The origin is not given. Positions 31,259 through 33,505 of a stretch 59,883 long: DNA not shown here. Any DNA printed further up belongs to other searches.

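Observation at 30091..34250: Foreign three-gene operon (HTH-like protein / GHKL ATPase / coiled-coil protein) inserted antisense between ftsI and murE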

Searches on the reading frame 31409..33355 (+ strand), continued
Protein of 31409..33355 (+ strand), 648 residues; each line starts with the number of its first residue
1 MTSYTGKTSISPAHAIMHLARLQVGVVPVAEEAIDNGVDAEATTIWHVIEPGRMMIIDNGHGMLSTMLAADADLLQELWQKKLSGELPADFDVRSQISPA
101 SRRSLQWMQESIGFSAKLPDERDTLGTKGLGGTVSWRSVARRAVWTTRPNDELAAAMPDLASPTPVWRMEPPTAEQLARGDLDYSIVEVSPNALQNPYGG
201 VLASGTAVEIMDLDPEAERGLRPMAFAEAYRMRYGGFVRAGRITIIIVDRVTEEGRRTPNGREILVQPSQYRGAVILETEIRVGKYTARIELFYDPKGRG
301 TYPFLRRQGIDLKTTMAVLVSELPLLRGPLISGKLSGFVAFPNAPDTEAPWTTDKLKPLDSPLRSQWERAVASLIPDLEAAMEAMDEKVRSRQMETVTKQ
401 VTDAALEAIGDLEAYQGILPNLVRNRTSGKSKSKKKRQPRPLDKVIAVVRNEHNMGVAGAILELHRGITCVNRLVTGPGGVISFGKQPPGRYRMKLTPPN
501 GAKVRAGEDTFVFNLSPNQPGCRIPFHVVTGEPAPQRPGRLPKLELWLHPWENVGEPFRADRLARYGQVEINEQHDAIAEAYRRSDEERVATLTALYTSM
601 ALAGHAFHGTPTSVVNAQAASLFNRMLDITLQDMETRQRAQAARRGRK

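Call 39: find_encoding_contigs(protein=P0005, flank=10000, max_places=3)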
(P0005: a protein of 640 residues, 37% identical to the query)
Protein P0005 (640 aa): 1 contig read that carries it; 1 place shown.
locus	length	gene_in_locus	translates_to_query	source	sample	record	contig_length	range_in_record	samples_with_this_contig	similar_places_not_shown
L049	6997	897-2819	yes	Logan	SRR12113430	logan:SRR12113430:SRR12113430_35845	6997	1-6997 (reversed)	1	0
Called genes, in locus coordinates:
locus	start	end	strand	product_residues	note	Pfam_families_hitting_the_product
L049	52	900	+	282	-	-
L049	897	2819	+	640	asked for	PF17802:SpaA (weak)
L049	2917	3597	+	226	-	-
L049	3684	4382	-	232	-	PF00590:TP_methylase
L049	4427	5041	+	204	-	PF09335:VTT_dom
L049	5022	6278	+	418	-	PF01566:Nramp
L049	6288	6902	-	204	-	PF01726:LexA_DNA_bind, PF00717:Peptidase_S24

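Call 46: predict_structure(alignment_id=A1)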
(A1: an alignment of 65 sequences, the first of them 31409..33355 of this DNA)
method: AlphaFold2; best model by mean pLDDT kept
length: 648 residues; sequences in the alignment: 65
mean_pLDDT: 93.8   pTM: 0.79
mean pLDDT of the five models: 93.8, 92.8, 92.1, 91.5, 91.4
residues with pLDDT >= 90: 555; 70-90: 78; 50-70: 15; < 50: 0
segments of 3 or more residues with pLDDT < 50: none
pLDDT, mean of each block of 10 residues (from residue 1): 84 94 92 96 98 98 98 96 94 95 96 86 86 92 98 94 95 96 98 98 98 97 97 96 98 98 98 97 97 97 96 90 91 97 94 92 97 97 95 94 96 90 59 67 95 92 97 93 96 97 91 96 96 83 95 96 96 97 94 98 94 94 97 94 91
secondary structure, 60 per line:
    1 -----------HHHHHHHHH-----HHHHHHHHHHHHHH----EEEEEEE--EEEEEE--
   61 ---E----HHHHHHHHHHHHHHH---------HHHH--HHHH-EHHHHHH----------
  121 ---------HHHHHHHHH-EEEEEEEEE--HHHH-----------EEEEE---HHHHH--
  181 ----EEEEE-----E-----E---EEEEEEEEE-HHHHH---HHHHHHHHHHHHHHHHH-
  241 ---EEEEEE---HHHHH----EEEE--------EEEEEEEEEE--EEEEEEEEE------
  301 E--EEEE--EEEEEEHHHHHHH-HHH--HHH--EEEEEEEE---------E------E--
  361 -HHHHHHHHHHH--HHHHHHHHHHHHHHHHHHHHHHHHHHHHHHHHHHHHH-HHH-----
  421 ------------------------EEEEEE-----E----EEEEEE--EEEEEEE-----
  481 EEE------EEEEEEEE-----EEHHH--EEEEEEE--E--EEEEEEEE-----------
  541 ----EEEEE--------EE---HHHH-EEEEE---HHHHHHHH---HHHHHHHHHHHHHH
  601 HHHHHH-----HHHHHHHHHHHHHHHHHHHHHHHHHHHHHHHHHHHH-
elements in order: H12-20 H26-39 E44-50 E53-58 H69-83 H93-96 H99-102 H105-110 H130-138 E140-148 H151-154 E166-170 H174-178 E185-189 E205-213 H215-219 H223-239 E244-249 H253-257 E262-265 E274-283 E286-294 E304-307 E310-315 H316-322 E334-341 H362-372 H375-411 E445-450 E461-466 E469-475 E481-483 E490-497 E510-516 E522-529 E545-549 H563-566 E568-572 H576-583 H587-606 H612-647
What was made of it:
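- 31409..33355 (+): Gene B (g2), 648 aa. GHKL ATPase (about 1-215), middle transducer-like domain with invariant K355 (about 216-360), long helix (375-411), Lys/Arg-rich disordered linker (about 412-444), Ig-like SdrD-B-type domain (about 445-530), and a helical C-terminal domain (about 545-647). AlphaFold with 65 sequences gave pLDDT 93.8 and pTM 0.79 (call 46).
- On GHKL (Bergerat-fold) ATPase superfamily: The AlphaFold model has pLDDT 93.8 (call 46).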

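Call 48: find_encoding_contigs(protein=P0012, flank=10000, max_places=3)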
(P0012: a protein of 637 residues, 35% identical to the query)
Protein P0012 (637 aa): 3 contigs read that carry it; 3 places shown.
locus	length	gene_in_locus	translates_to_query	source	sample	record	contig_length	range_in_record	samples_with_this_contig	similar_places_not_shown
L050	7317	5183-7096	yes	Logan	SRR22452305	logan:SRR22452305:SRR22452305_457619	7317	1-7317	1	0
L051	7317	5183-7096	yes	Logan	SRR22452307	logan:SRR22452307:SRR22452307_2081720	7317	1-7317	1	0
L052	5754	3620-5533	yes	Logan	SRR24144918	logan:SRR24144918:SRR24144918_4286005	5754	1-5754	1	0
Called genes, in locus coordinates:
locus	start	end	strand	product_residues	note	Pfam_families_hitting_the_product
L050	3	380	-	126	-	?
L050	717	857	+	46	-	-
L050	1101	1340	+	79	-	PF17253:DUF5320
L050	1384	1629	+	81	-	PF02001:DUF134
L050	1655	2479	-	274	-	-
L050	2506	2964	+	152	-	-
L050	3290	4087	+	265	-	-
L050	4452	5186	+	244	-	-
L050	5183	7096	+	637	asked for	PF13589:HATPase_c_3 (weak)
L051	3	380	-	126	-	?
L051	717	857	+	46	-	-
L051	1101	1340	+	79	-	PF17253:DUF5320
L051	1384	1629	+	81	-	PF02001:DUF134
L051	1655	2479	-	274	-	-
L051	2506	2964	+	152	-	-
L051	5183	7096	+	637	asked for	PF13589:HATPase_c_3 (weak)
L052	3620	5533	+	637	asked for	PF13589:HATPase_c_3 (weak)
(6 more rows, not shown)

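Call 49: list_cluster_members(proteins=[P0013, P0014, P0015, P0016, P0017, P0018, P0019, P0020, P0021, P0022])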
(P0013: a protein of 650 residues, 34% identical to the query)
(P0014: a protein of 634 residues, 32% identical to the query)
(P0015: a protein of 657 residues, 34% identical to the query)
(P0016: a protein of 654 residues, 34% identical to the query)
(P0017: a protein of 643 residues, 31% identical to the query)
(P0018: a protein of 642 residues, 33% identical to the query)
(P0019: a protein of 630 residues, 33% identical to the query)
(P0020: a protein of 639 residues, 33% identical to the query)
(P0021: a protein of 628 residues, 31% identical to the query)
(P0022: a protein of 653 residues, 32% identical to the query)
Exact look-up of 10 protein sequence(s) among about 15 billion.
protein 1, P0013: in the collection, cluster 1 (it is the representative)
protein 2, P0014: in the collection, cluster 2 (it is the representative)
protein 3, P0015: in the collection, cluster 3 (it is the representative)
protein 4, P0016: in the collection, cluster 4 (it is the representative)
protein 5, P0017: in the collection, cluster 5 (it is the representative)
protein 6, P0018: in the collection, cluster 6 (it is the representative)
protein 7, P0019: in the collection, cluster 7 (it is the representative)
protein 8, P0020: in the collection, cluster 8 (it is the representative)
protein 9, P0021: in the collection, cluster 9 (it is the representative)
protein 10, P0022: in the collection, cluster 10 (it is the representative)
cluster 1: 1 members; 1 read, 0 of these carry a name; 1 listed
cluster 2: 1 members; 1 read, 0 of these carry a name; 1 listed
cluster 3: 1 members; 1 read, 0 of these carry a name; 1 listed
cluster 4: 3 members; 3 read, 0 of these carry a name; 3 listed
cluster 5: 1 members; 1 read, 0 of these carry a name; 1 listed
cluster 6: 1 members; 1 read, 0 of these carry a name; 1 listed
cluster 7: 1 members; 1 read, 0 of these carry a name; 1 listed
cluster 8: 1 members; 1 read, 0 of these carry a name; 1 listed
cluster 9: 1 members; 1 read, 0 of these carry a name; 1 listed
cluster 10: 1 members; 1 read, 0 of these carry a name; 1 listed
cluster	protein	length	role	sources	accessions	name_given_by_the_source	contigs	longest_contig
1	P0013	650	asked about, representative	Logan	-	-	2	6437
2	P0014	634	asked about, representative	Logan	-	-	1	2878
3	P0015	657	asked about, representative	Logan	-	-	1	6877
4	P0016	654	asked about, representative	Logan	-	-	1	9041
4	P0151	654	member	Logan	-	-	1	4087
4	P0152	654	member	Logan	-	-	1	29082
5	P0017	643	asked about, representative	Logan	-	-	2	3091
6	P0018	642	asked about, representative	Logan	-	-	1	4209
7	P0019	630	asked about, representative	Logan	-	-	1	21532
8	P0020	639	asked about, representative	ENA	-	-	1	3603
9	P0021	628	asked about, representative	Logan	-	-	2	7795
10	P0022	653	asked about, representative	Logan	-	-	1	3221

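Call 50: list_cluster_members(proteins=[P0023, P0024, P0025, P0026, P0027, P0028, P0029, P0030, P0031, P0033])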
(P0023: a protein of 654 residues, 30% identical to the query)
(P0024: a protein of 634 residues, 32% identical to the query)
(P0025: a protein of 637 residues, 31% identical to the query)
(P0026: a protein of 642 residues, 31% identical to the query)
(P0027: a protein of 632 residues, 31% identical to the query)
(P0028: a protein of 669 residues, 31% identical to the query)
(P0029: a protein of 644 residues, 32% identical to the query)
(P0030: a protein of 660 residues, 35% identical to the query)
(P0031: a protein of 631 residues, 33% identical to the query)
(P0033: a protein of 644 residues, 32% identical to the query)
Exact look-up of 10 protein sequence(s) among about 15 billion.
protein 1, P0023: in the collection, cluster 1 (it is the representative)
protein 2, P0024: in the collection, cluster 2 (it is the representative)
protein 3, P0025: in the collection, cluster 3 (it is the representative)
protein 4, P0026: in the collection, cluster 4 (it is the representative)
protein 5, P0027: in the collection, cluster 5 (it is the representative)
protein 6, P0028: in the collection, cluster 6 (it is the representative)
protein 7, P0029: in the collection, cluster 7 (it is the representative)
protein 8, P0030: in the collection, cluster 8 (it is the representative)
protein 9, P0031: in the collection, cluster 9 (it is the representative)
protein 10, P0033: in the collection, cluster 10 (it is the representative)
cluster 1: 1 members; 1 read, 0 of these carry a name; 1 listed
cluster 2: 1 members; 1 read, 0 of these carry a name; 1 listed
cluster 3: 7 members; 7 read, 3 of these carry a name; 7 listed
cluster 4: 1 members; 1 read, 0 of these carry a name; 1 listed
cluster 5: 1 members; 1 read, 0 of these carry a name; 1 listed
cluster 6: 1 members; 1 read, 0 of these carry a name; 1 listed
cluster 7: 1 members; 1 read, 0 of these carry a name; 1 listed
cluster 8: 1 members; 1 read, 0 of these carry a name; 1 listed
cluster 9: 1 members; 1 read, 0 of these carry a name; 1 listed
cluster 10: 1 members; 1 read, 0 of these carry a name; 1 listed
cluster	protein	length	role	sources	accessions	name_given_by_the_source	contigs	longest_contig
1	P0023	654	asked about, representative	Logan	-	-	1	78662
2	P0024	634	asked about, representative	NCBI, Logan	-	-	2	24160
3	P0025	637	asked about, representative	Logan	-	-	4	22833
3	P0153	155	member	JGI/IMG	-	hypothetical protein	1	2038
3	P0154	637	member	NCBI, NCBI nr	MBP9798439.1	ATP-binding protein [Candidatus Woesebacteria bacterium]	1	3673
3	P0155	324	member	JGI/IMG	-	hypothetical protein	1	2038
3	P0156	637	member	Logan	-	-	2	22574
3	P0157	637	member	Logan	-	-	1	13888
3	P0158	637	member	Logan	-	-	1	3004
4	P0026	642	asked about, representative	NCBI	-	-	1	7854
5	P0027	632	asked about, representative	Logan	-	-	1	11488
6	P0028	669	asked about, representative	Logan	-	-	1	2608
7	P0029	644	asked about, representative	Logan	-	-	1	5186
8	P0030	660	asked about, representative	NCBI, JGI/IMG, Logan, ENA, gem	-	-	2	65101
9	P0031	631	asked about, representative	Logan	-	-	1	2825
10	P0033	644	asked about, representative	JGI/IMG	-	-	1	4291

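Call 51: find_encoding_contigs(protein=P0023, flank=10000, max_places=2)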
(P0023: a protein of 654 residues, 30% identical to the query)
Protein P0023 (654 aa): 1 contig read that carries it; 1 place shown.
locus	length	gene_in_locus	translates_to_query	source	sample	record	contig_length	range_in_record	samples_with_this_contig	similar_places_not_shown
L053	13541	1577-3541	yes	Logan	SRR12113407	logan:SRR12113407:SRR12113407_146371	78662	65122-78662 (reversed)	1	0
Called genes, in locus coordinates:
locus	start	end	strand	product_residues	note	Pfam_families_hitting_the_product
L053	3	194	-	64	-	?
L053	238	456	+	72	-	-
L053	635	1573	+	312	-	-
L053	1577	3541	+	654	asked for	PF13589:HATPase_c_3 (weak)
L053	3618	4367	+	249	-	-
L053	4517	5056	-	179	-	PF04203:Sortase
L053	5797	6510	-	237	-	PF00970:FAD_binding_6 (weak), PF08022:FAD_binding_8, PF00175:NAD_binding_1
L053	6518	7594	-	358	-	PF21338:Top1B_N_bact, PF01028:Topoisom_I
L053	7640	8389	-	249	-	-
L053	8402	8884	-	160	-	-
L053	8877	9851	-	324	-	PF01467:CTP_transf_like, PF04019:DUF359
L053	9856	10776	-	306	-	PF23649:FKBP15 (weak), PF00413:Peptidase_M10 (weak)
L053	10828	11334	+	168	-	PF04205:FMN_bind (weak)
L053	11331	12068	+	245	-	PF02424:ApbE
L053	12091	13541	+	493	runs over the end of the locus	PF00175:NAD_binding_1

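Call 52: find_encoding_contigs(protein=P0030, flank=10000, max_places=2)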
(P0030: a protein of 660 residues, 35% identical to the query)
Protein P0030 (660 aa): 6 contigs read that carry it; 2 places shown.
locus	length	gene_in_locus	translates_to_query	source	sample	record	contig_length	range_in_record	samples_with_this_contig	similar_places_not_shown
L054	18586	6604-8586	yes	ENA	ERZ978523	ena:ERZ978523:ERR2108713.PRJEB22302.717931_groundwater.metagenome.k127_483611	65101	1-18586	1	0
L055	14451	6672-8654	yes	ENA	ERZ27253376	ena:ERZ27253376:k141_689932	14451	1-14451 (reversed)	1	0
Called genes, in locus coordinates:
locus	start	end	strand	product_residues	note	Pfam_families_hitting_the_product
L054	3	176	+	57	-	?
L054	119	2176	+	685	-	PF03030:H_PPase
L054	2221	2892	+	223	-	PF01386:Ribosomal_L25p, PF14693:Ribosomal_TL5_C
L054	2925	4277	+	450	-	PF24161:CCDC39 (weak), PF13406:SLT_2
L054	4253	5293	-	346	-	PF03462:PCRF, PF00472:RF-1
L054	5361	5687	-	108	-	PF01197:Ribosomal_L31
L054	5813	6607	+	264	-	-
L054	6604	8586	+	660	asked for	PF13589:HATPase_c_3 (weak)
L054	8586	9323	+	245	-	-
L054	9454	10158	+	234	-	PF00318:Ribosomal_S2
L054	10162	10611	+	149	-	PF25025:EF-Ts_N (weak), PF00889:EF_TS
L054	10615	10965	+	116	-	-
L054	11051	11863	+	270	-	PF12850:Metallophos_2 (faint)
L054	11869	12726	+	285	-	PF00892:EamA, PF03151:TPT (weak)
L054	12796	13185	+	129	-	PF10342:Kre9_KNH (weak)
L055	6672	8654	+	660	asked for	PF13589:HATPase_c_3 (weak)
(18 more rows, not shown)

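Call 53: find_encoding_contigs(protein=P0024, flank=10000, max_places=2)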
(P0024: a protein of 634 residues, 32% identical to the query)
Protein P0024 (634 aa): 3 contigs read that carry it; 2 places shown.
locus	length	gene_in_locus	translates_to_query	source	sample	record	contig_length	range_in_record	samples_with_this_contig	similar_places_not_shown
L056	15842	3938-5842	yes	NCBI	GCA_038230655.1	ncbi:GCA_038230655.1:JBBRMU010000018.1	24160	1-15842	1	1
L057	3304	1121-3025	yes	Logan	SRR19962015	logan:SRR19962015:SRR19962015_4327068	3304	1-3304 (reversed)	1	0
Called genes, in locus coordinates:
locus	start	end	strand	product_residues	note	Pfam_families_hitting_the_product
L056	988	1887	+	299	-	PF00188:CAP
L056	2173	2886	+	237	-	PF00483:NTP_transferase, PF12804:NTP_transf_3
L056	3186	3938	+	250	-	-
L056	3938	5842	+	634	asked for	PF13589:HATPase_c_3 (weak)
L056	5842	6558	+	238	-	-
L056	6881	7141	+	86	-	-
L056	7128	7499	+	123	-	-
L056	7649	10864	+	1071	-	PF04563:RNA_pol_Rpb2_1, PF04561:RNA_pol_Rpb2_2, PF04565:RNA_pol_Rpb2_3, PF10385:RNA_pol_Rpb2_45, PF00562:RNA_pol_Rpb2_6, PF04560:RNA_pol_Rpb2_7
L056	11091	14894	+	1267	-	PF04997:RNA_pol_Rpb1_1, PF00623:RNA_pol_Rpb1_2, PF04983:RNA_pol_Rpb1_3, PF04998:RNA_pol_Rpb1_5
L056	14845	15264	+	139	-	PF00164:Ribosom_S12_S23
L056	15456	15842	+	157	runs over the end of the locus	PF00177:Ribosomal_S7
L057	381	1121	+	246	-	-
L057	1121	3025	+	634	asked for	PF13589:HATPase_c_3 (weak)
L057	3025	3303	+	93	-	?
